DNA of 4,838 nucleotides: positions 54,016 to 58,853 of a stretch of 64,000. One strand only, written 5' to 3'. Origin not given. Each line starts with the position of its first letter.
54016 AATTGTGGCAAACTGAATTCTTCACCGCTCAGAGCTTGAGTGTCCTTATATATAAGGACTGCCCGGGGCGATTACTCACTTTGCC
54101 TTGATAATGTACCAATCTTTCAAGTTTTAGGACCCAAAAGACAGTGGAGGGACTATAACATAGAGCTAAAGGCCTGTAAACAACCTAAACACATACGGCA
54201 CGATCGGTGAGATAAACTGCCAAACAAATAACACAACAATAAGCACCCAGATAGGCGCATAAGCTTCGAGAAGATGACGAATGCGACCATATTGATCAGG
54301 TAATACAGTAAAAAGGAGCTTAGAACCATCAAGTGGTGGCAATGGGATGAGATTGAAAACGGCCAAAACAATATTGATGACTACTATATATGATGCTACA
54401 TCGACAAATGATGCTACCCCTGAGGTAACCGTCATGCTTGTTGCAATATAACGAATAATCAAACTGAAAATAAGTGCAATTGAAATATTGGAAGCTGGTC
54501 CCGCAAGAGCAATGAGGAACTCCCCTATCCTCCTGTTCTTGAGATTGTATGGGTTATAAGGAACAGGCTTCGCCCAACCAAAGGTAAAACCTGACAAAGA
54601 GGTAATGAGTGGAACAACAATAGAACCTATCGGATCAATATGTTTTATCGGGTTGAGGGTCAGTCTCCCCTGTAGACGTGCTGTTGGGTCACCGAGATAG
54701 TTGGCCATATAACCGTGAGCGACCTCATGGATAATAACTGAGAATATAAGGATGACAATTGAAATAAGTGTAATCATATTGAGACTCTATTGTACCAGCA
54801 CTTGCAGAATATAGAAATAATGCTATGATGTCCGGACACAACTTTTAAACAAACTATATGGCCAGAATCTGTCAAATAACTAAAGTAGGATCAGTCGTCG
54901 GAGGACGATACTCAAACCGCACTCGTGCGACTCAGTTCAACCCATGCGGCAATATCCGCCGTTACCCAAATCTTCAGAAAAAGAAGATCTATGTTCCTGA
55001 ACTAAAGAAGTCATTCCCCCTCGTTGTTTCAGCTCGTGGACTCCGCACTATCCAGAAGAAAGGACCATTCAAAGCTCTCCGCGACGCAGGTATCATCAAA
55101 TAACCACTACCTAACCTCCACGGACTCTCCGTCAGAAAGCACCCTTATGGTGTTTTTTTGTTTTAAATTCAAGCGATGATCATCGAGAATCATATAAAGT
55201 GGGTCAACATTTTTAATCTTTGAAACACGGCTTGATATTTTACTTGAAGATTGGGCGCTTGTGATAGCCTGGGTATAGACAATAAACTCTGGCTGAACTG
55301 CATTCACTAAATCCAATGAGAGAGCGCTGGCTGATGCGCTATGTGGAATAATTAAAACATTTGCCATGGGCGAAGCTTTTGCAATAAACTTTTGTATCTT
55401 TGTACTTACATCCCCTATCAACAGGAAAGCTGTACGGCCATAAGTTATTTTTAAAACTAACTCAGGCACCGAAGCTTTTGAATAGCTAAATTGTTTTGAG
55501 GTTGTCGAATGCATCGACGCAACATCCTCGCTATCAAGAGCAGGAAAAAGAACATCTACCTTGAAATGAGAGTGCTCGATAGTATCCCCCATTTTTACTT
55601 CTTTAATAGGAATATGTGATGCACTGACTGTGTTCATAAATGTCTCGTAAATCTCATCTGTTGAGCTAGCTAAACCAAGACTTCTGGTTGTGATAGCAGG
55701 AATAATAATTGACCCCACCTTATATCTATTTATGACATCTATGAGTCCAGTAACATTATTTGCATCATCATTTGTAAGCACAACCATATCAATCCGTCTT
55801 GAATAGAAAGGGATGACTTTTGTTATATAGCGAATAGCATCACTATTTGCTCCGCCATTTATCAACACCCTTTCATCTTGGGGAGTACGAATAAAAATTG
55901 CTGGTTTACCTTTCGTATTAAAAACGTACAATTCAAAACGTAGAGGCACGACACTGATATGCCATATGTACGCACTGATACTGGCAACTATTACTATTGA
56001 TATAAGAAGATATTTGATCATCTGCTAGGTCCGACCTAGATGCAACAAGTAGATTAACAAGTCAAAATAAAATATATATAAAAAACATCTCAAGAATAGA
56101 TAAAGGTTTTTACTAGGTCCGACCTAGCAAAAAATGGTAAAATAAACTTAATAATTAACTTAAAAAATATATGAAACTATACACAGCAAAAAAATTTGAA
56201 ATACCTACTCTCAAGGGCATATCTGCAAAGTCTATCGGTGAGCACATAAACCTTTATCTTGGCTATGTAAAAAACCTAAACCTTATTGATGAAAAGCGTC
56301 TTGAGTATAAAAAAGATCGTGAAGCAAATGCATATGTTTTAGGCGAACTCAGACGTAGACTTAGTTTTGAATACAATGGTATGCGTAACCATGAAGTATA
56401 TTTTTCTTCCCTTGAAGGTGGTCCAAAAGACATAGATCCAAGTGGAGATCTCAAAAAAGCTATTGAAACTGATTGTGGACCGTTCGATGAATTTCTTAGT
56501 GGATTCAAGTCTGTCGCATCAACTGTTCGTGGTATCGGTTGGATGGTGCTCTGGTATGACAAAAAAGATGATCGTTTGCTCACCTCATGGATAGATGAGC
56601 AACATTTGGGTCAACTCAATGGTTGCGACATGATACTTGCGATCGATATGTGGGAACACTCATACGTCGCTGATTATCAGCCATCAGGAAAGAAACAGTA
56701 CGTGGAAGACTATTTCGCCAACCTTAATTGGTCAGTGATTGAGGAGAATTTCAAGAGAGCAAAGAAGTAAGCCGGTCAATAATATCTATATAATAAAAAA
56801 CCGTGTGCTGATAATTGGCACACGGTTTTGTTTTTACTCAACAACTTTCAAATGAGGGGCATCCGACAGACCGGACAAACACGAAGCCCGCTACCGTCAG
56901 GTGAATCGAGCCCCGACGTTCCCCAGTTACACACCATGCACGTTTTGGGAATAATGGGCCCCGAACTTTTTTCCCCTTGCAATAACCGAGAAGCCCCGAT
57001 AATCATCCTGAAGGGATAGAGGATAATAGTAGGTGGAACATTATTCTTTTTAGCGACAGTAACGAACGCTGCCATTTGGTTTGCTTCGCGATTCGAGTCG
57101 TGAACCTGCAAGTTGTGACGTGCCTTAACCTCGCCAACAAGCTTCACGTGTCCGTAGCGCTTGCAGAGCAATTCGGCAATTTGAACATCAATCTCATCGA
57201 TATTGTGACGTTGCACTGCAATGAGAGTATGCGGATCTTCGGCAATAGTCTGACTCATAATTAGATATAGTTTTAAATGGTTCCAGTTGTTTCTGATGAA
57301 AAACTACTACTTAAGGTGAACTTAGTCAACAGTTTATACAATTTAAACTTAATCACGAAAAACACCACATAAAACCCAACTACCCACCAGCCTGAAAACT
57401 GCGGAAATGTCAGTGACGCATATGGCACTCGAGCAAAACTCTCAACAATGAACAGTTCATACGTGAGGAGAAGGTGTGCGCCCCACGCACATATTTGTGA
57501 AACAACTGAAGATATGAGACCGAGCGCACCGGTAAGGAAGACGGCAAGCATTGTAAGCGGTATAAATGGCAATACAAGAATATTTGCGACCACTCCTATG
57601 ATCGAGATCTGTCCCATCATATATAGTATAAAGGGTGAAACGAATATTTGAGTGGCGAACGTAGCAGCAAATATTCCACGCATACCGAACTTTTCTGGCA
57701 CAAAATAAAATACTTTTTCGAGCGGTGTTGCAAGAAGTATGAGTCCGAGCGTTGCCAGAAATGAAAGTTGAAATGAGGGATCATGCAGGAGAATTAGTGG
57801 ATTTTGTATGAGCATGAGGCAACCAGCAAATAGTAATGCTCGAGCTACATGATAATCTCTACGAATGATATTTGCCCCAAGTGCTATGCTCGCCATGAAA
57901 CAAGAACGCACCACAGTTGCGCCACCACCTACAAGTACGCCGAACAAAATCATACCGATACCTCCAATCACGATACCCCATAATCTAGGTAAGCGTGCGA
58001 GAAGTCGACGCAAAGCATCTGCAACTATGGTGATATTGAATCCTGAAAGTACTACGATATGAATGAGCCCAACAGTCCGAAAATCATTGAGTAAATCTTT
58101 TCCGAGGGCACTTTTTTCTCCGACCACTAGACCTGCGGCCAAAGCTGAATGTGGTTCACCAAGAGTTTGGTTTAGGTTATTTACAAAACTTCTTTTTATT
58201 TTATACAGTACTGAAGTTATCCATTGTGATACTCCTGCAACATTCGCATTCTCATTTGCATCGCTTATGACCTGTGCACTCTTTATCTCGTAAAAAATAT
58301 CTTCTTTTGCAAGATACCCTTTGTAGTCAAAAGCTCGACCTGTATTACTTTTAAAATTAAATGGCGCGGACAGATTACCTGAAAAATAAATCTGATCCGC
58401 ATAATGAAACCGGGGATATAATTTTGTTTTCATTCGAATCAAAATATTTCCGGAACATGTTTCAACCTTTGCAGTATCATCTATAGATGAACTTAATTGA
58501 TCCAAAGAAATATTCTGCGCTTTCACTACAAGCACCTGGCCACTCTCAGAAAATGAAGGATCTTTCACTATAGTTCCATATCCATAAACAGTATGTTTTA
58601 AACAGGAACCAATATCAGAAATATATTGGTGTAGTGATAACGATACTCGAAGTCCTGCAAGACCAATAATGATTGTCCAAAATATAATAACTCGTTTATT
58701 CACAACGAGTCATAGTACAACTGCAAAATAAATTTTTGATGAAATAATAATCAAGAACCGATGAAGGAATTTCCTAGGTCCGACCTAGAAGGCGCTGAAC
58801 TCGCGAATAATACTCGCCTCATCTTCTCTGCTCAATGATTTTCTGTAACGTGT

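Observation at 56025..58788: Three identical 15-bp perfect palindromes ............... flanking the split comEC / sod / rnhA locus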

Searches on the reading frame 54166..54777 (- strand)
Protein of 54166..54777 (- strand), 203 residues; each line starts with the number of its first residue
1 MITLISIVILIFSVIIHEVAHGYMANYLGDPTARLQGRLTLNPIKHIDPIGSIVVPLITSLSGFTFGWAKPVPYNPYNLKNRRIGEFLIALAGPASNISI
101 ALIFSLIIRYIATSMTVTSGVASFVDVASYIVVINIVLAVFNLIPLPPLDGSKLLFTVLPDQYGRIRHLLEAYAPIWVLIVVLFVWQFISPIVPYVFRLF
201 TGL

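Call 8: search_protein_families(library=pfam, proteins=[window:54166-54777:-])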
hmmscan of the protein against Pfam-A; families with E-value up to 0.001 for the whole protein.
window:54166-54777:- (203 aa): 1 family
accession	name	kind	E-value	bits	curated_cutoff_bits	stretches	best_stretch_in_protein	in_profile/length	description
PF02163.28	Peptidase_M50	-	5.4e-15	55.8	27.2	2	115-167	153-202/221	Peptidase family M50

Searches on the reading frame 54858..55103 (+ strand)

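Call 8: search_protein_families(library=pfam, proteins=[window:54858-55103:+])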
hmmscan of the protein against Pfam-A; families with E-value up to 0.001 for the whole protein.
window:54858-55103:+ (81 aa): 1 family
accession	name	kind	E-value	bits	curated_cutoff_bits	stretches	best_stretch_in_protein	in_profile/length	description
PF00830.24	Ribosomal_L28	-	5.1e-12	46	27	1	3-68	1-60/60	Ribosomal L28 family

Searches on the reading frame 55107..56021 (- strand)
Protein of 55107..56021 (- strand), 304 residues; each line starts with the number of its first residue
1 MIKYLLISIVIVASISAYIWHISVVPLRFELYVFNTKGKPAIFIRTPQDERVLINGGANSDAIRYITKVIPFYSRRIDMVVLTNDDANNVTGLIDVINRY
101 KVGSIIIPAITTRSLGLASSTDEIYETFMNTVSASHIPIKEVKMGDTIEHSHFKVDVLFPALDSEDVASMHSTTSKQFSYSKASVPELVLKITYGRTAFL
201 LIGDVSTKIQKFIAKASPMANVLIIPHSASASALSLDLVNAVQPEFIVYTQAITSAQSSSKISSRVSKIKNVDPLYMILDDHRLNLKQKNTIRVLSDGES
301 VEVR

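Call 8: search_protein_families(library=pfam, proteins=[window:55107-56021:-])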
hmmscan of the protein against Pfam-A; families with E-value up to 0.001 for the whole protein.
window:55107-56021:- (304 aa): 0 families

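Call 23: search_protein_families(library=phrogs, proteins=[window:55107-56021:-], max_evalue=0.1)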
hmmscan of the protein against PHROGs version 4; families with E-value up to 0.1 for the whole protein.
window:55107-56021:- (304 aa): 2 families
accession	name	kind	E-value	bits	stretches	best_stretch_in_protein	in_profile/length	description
phrog_7043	-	tail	7.9e-13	48.8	1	43-250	641-838/1077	tail protein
phrog_14556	-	unknown function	2.1e-11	44.3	1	48-248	152-332/451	-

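Call 24: search_protein_families(library=ncbifam, proteins=[window:55107-56021:-], max_evalue=0.1)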
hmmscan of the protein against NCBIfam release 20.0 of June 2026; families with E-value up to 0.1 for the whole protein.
window:55107-56021:- (304 aa): 2 families
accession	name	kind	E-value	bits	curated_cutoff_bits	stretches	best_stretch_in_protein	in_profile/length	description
TIGR00361.1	ComEC_Rec2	equivalog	1.5e-07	30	190.05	1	67-247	479-628/663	DNA internalization-related competence protein ComEC/Rec2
NF008580.0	PRK11539.1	equivalog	0.0041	15.5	969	1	188-252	625-692/758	ComEC family protein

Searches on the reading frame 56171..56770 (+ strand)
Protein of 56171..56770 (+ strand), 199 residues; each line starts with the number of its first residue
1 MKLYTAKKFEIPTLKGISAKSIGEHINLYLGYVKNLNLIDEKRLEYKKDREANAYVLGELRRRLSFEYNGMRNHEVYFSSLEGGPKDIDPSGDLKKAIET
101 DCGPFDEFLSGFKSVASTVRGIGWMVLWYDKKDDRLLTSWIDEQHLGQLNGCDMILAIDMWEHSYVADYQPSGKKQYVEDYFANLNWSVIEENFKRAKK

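Call 8: search_protein_families(library=pfam, proteins=[window:56171-56770:+])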
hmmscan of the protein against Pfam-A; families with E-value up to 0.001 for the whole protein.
window:56171-56770:+ (199 aa): 2 families
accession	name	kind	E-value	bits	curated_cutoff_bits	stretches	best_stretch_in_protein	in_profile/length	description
PF02777.23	Sod_Fe_C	-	9.7e-22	77.4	20.9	1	90-192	1-101/102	Iron/manganese superoxide dismutases, C-terminal domain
PF00081.27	Sod_Fe_N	-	0.00011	23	27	1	29-81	31-81/82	Iron/manganese superoxide dismutases, alpha-hairpin domain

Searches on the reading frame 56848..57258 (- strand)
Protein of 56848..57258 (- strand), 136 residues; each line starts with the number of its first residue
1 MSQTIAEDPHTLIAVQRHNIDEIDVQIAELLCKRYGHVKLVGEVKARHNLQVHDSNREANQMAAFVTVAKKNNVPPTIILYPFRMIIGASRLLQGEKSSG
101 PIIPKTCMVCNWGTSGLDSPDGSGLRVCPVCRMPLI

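Call 8: search_protein_families(library=pfam, proteins=[window:56848-57258:-])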
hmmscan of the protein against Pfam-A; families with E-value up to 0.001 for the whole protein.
window:56848-57258:- (136 aa): 1 family
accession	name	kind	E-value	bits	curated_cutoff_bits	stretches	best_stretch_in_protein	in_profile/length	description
PF01817.26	CM_2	-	1.4e-16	60.9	27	1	17-94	2-79/80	Chorismate mutase type II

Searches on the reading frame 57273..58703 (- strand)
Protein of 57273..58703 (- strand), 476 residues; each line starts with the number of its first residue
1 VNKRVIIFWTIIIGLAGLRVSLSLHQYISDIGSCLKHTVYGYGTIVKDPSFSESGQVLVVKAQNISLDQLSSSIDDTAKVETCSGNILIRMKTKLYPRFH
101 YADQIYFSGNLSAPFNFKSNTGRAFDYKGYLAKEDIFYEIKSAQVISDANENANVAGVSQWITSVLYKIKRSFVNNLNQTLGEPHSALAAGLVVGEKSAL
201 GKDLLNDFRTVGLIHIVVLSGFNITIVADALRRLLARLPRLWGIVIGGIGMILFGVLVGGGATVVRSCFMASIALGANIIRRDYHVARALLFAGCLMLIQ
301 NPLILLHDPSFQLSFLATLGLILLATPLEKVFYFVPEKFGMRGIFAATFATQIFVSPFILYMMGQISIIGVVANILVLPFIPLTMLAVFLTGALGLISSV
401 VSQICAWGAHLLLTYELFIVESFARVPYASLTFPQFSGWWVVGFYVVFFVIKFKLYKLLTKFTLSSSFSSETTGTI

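Call 8: search_protein_families(library=pfam, proteins=[window:57273-58703:-])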
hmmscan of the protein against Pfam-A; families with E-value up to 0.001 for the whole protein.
window:57273-58703:- (476 aa): 2 families
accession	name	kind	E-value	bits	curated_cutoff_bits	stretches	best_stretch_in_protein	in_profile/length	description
PF03772.21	Competence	-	1.4e-48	166.1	23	1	192-452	1-264/270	Competence protein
PF13567.11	DUF4131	-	3e-11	43.7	31.6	1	5-144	31-161/165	Domain of unknown function (DUF4131)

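Call 10: find_encoding_contigs(protein=window:57273-58703:-, flank=10000, max_places=10)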
Protein window:57273-58703:- (476 aa): 1 contig read that carries it; 1 place shown.
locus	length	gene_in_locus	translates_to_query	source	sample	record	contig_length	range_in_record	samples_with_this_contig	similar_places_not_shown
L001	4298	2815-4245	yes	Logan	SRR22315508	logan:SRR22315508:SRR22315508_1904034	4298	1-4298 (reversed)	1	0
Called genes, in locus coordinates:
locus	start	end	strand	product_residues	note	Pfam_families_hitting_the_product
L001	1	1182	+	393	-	?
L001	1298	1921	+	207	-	-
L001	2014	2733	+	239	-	PF00075:RNase_H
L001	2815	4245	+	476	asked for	PF13567:DUF4131, PF03772:Competence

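Call 11: find_homologous_proteins(query=window:57273-58703:-, max_evalue=1e-20)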
Query window:57273-58703:- (476 aa): 2538 proteins with E <= 1e-20 among 8000 candidates; the best 120 are listed.
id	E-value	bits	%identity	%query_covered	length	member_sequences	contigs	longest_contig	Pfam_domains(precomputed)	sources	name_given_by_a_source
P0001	0.0e+0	1039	100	100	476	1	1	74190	PF13567.12,PF03772.22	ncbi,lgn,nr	ncbi:MAG: ComEC/Rec2 family competence protein [Candidatus Pacebacteria bacterium]|nr:ComEC/Rec2 fam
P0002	5.0e-233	792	83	92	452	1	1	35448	PF13567.12,PF03772.22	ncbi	-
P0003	1.4e-232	791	79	97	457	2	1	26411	PF13567.12,PF03772.22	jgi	jgi:competence protein ComEC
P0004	1.8e-221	754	79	93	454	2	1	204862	PF13567.12,PF03772.22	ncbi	ncbi:MAG: ComEC/Rec2 family competence protein [Patescibacteria group bacterium]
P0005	6.5e-211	719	73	94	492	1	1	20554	PF13567.12,PF03772.22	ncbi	-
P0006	1.5e-210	718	73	96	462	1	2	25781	PF13567.12,PF03772.22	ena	-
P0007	7.6e-209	713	74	93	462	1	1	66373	PF13567.12,PF03772.22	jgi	jgi:competence protein ComEC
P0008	1.6e-208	711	74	95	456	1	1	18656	PF13567.12,PF03772.22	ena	-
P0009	7.7e-207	706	74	93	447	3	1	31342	PF13567.12,PF03772.22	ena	-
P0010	8.6e-207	706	70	98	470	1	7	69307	PF13567.12,PF03772.22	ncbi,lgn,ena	-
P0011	9.9e-205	699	73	96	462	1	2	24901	PF13567.12,PF03772.22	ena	-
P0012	6.8e-204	696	71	95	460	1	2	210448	PF13567.12,PF03772.22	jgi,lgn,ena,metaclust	metaclust:\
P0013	6.2e-200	683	71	94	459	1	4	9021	PF13567.12,PF03772.22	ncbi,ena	-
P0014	1.2e-199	682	70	95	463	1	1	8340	PF13567.12,PF03772.22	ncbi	-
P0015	2.4e-197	675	69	95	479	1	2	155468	PF13567.12,PF03772.22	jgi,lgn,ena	-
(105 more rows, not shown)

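Call 12: find_related_loci(query=window:57273-58703:-, collection=genome_contigs, flank=10000)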
Query window:57273-58703:- (476 aa) in genome_contigs; peptide patterns used: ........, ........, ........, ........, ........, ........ (x = any residue, [..] = any of these).
141 stretches matched a pattern; 21 encode a relative of the query (tblastn E <= 1e-3); 21 distinct loci.
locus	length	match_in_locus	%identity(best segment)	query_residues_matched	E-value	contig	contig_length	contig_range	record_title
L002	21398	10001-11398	79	1-471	0e+0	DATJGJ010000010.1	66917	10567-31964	MAG TPA_asm: Candidatus Paceibacterota bacterium isolate SMAG_U15483 k141_5844657, whole genome shotgun sequence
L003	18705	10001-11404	70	1-467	0e+0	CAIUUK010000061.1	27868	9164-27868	uncultured bacterium isolate VK3_bin-1048 genome assembly, contig: bin-1048:61/69, whole genome shotgun sequence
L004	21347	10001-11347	78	1-451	0e+0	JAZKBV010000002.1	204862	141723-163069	MAG: Patescibacteria group bacterium isolate ADI_H3L2_122-bin008 ADIH3L2_B008_0_000000000002, whole genome shotgun seque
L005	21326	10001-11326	66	1-455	0e+0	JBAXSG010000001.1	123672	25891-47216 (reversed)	MAG: Candidatus Taylorbacteria bacterium isolate ELA603 MAG603_1, whole genome shotgun sequence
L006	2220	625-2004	64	1-448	0e+0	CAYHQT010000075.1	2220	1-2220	MAG TPA_asm: uncultured Candidatus Saccharibacteria bacterium isolate ERP119705_co14_62 genome assembly, contig: NODE_13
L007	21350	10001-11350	61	1-458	0e+0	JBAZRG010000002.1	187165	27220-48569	MAG: Candidatus Paceibacterota bacterium isolate SO_2017_GW1_142 NODE_584_length_187165_cov_3.230472_OW334_2017, whole g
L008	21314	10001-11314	65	1-454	0e+0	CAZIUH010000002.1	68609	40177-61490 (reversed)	MAG TPA_asm: uncultured Candidatus Saccharibacteria bacterium isolate SRP178699_co1_126 genome assembly, contig: NODE_30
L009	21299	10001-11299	69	1-450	0e+0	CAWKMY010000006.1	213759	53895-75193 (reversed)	MAG: uncultured bacterium isolate MFD01223.bin.2.47 genome assembly, contig: contig_8201, whole genome shotgun sequence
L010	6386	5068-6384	62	1-445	0e+0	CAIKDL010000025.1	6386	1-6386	uncultured bacterium isolate AM-lipid-01-D7_bin-1316 genome assembly, contig: bin-1316:025/146, whole genome shotgun seq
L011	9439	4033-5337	64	1-450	7e-180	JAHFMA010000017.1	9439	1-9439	MAG: Candidatus Parcubacteria bacterium isolate nzgw446 NODE_9367_length_9440_cov_1.913295, whole genome shotgun sequenc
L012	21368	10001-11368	63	1-448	2e-179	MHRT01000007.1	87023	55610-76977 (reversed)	MAG: Candidatus Taylorbacteria bacterium RIFCSPHIGHO2_12_FULL_45_16 rifcsphigho2_12_scaffold_270, whole genome shotgun s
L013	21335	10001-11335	61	1-457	4e-177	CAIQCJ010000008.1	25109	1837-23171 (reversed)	uncultured bacterium isolate AM-2014_bin-3722 genome assembly, contig: bin-3722:08/41, whole genome shotgun sequence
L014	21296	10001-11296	60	1-448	1e-169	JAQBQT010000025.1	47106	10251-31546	MAG: Candidatus Parcubacteria bacterium isolate RYN_380 scaffold_1747450, whole genome shotgun sequence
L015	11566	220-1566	63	1-457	8e-169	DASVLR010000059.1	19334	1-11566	MAG TPA_asm: Candidatus Paceibacterota bacterium isolate SMAG_U3079 k141_372615, whole genome shotgun sequence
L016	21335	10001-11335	62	1-451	5e-167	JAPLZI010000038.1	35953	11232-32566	MAG: Candidatus Taylorbacteria bacterium isolate LacPavin_0419_WC90_MAG_44_7 LacPavin_0419_WC90_scaffold_695584, whole g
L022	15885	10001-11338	56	7-452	4e-159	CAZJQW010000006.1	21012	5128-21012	MAG TPA_asm: uncultured Candidatus Saccharibacteria bacterium isolate SRP263991_co7_1 genome assembly, contig: NODE_4014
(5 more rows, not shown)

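Call 19: find_encoding_contigs(protein=P0002, flank=10000, max_places=4)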
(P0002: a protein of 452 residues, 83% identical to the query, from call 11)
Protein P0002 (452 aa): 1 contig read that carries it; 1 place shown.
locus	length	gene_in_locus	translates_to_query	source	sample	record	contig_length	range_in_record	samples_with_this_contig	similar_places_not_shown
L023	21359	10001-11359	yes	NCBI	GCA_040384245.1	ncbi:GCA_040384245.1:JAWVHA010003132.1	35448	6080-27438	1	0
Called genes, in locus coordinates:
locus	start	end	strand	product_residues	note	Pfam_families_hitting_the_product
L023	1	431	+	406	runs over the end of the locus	PF00482:T2SSF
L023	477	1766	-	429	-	-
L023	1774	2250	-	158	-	-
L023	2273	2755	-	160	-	-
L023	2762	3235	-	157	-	-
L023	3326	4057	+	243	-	PF00121:TIM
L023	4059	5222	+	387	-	PF00162:PGK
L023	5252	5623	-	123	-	PF11969:DcpS_C, PF01230:HIT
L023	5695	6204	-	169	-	-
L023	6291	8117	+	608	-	PF01368:DHH, PF02272:DHHA1 (weak), PF17768:RecJ_OB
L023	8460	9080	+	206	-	-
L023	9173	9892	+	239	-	PF00075:RNase_H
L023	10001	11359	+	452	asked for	PF13567:DUF4131, PF03772:Competence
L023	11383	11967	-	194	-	PF02777:Sod_Fe_C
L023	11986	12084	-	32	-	-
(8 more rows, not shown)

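Call 20: find_encoding_contigs(protein=P0003, flank=10000, max_places=4)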
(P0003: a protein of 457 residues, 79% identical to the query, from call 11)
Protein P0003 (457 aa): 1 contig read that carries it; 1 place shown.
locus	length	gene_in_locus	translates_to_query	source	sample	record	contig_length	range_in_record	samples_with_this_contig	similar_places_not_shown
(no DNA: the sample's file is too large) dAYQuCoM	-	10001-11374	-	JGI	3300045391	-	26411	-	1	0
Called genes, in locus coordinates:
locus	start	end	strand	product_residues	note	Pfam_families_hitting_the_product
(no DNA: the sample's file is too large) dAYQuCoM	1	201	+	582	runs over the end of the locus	PF05157:MshEN, PF00437:T2SSE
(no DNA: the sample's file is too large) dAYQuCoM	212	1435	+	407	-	PF00482:T2SSF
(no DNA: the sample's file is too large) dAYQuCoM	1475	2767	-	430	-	-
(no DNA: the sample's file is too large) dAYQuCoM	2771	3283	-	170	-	-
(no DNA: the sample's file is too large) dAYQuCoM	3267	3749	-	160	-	-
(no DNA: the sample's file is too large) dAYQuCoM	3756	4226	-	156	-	PF12019:GspH (weak)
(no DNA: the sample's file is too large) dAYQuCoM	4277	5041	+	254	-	PF00121:TIM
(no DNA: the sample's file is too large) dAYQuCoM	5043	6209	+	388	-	PF00162:PGK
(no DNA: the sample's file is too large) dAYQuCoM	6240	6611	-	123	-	PF11969:DcpS_C, PF01230:HIT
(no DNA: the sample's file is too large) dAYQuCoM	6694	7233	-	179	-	-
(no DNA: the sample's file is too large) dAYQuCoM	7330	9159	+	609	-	PF01368:DHH, PF02272:DHHA1 (weak), PF17768:RecJ_OB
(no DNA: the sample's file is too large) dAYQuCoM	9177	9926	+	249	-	PF00075:RNase_H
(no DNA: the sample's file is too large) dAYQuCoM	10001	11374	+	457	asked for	PF13567:DUF4131, PF03772:Competence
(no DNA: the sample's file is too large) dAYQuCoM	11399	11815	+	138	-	PF01817:CM_2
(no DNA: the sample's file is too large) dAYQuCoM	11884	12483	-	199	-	PF00081:Sod_Fe_N (faint), PF02777:Sod_Fe_C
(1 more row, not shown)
